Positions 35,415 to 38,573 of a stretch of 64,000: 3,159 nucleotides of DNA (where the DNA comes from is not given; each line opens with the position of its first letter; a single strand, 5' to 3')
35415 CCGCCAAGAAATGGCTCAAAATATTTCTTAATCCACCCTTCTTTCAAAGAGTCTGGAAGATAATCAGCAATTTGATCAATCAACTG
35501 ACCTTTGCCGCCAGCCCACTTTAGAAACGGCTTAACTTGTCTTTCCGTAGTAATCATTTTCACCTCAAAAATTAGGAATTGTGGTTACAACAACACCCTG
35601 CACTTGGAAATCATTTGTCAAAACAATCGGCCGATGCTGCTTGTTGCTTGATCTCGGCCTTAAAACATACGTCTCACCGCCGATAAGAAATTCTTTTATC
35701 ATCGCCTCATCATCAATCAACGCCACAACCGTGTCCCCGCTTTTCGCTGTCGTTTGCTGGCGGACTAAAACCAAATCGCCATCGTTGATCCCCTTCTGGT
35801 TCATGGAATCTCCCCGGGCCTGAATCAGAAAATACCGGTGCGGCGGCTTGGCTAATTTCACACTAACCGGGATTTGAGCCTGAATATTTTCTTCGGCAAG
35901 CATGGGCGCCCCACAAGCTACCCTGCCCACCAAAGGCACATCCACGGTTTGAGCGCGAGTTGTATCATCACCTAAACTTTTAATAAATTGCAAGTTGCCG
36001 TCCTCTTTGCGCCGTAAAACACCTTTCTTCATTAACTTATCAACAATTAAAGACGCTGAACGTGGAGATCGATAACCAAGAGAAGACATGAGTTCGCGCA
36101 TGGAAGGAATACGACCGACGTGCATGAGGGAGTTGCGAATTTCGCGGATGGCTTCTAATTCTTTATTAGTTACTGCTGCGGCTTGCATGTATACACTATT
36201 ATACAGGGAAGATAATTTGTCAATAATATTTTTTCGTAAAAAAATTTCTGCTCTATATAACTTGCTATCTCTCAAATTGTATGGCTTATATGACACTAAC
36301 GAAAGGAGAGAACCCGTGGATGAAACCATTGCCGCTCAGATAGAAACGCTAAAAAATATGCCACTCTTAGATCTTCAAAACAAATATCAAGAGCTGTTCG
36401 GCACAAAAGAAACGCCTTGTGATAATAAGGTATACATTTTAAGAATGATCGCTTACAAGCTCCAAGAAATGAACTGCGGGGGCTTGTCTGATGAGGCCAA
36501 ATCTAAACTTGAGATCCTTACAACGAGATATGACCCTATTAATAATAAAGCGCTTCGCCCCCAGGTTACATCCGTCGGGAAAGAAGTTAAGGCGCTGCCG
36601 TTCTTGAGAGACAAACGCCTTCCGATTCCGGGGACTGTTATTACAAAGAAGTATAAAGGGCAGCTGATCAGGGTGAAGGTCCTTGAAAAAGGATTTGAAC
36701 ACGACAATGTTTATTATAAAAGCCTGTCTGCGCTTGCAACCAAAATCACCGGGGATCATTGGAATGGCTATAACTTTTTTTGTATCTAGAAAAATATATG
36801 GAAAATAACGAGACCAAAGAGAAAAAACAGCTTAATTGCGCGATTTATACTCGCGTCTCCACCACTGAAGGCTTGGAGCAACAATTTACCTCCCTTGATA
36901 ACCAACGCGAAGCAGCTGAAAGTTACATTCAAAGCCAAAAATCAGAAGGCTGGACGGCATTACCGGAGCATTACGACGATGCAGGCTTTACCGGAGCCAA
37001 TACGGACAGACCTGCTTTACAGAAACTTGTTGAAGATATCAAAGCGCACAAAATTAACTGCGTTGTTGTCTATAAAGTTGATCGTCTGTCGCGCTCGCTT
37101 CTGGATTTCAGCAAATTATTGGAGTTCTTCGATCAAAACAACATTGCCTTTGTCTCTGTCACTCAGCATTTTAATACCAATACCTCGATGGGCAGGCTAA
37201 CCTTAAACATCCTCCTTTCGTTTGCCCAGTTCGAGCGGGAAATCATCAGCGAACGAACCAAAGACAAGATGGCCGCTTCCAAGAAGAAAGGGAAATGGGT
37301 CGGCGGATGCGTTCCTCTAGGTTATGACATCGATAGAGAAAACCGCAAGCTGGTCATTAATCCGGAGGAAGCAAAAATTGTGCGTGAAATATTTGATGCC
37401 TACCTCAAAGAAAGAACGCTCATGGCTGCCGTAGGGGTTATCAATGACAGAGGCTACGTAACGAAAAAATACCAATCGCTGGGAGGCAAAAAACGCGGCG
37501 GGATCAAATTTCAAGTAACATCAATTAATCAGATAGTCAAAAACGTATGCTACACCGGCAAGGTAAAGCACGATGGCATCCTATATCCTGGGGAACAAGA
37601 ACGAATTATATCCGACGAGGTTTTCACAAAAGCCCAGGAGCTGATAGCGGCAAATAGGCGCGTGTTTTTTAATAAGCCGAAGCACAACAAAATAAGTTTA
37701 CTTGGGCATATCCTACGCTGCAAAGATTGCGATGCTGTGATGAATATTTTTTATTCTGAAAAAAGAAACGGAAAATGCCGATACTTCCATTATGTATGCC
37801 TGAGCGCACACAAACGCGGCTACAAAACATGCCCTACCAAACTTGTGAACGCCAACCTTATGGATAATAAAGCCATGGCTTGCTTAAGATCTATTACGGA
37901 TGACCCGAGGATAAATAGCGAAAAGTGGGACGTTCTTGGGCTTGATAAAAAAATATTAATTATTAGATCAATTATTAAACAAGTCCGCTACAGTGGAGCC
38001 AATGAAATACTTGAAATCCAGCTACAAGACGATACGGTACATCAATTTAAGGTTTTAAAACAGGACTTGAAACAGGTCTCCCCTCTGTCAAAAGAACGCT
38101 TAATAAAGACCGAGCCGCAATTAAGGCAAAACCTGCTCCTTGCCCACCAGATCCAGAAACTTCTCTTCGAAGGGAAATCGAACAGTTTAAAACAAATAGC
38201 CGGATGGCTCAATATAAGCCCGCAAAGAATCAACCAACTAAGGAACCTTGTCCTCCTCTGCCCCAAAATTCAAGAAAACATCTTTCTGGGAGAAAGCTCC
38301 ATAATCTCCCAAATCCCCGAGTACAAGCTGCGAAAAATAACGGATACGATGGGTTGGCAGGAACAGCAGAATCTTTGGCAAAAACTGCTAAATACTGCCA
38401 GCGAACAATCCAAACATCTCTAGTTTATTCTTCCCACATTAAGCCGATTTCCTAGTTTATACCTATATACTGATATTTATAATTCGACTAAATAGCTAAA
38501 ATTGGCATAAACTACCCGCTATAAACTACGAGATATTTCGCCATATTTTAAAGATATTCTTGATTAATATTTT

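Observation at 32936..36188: LexA/S24-type autocleavable repressor is the first cistron of an MboI/DpnII-type M-R-M restriction-modification operon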

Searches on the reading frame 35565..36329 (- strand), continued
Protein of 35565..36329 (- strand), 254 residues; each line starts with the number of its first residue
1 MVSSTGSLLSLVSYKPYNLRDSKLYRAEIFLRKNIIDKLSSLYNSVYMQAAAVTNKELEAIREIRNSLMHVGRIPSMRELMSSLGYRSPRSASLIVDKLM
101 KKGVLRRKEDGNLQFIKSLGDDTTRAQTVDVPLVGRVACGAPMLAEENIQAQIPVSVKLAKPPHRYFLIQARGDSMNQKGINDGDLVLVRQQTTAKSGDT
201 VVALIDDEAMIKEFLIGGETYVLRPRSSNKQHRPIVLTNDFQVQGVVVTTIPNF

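Call 67: find_related_loci(query=A1, collection=viral_contigs, flank=8000)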
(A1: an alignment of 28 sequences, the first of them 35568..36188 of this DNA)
Query A1 (207 aa) in viral_contigs; peptide patterns used: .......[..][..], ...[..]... (x = any residue, [..] = any of these).
72 stretches matched a pattern; 3 encode a relative of the query (tblastn E <= 1e-3); 3 distinct loci.
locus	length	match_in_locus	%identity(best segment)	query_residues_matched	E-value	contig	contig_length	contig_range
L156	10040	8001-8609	53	2-205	1e-72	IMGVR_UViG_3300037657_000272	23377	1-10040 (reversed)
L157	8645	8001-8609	53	2-205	1e-72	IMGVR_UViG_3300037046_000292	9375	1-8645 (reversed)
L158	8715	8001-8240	35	78-159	9e-11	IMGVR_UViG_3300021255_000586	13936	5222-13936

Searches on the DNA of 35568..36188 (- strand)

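Call 30: search_rna_families(sources=[L008, L010, L022, L024, L025, L027, L028, L012], threshold=gathering)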
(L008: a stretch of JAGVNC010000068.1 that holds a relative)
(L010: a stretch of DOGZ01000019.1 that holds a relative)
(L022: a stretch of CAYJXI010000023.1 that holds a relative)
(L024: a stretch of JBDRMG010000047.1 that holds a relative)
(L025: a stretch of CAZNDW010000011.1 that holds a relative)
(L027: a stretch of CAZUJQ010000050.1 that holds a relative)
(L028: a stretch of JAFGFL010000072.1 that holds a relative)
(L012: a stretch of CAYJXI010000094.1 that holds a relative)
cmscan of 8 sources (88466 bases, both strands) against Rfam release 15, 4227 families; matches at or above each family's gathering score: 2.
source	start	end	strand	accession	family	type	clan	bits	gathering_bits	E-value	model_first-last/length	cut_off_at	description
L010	1605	1678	+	RF00005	tRNA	Gene; tRNA;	CL00001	59.4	29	3.6e-10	1-71/71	no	tRNA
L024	5394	5468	+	RF00005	tRNA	Gene; tRNA;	CL00001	57.7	29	1.1e-09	1-71/71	no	tRNA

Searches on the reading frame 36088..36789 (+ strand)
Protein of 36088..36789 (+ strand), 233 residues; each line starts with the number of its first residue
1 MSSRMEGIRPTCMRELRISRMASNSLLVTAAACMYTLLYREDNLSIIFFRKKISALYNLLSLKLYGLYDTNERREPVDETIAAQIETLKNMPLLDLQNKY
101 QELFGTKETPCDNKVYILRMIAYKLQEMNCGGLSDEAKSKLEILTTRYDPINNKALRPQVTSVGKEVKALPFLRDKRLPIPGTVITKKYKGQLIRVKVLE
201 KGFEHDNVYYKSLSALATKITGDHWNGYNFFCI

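Call 3: search_protein_families(library=pfam, proteins=[window:36088-36789:+], max_evalue=0.01)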
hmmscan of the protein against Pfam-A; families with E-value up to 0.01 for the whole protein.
window:36088-36789:+ (233 aa): 1 family
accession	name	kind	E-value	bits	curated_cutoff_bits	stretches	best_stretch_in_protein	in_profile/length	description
PF11149.13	DUF2924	-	3.1e-33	115.4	31.2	1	83-232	2-133/135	Protein of unknown function (DUF2924)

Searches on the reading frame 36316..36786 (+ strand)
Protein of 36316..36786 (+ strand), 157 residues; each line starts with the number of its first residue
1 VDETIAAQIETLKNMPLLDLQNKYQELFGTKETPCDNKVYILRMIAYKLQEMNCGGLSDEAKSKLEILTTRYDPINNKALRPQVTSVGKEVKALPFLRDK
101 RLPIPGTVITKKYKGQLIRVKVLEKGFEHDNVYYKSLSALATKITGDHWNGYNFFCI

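Call 49: search_protein_families(library=ncbifam, proteins=[window:36316-36786:+], max_evalue=0.00001)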
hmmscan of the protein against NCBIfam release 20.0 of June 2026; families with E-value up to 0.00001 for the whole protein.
window:36316-36786:+ (157 aa): 0 families

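Call 52: search_protein_families(library=phrogs, proteins=[window:36316-36786:+], max_evalue=0.001)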
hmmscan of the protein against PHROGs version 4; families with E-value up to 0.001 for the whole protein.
window:36316-36786:+ (157 aa): 1 family
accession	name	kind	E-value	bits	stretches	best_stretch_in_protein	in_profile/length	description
phrog_11806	-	unknown function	3.4e-33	115.7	1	2-156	6-143/154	-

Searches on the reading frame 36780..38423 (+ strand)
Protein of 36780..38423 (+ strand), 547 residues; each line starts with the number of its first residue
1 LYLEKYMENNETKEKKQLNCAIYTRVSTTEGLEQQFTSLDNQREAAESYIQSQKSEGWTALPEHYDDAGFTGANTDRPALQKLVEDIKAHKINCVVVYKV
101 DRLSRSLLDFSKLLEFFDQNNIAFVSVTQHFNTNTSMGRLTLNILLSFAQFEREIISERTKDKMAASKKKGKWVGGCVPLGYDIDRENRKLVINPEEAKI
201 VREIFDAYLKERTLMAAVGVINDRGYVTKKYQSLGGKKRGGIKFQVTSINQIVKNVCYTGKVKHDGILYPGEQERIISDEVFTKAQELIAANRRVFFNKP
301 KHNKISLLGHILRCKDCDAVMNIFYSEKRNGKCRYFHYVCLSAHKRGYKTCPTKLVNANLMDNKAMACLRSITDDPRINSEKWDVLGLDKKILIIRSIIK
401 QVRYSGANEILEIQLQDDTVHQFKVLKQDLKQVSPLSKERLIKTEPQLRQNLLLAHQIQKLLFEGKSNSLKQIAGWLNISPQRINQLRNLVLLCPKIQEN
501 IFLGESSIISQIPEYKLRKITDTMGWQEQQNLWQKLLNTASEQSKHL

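Call 10: search_protein_families(library=padloc, proteins=[window:36780-38423:+], max_evalue=0.001)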
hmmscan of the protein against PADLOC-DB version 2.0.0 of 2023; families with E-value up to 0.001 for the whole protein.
window:36780-38423:+ (547 aa): 0 families

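Call 11: search_protein_families(library=pfam, proteins=[window:36780-38423:+], max_evalue=0.001)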
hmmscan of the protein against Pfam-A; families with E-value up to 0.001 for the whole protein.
window:36780-38423:+ (547 aa): 3 families
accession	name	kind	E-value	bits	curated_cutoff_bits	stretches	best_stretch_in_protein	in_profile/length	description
PF00239.26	Resolvase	-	4.5e-41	140.8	23.3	1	21-173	2-145/145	Resolvase, N terminal domain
PF07508.19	Recombinase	-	3.1e-14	53.5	21.1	1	195-291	1-101/102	Recombinase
PF13408.12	Zn_ribbon_recom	-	1.6e-05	25.6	25.3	1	307-361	1-49/58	Recombinase zinc beta ribbon domain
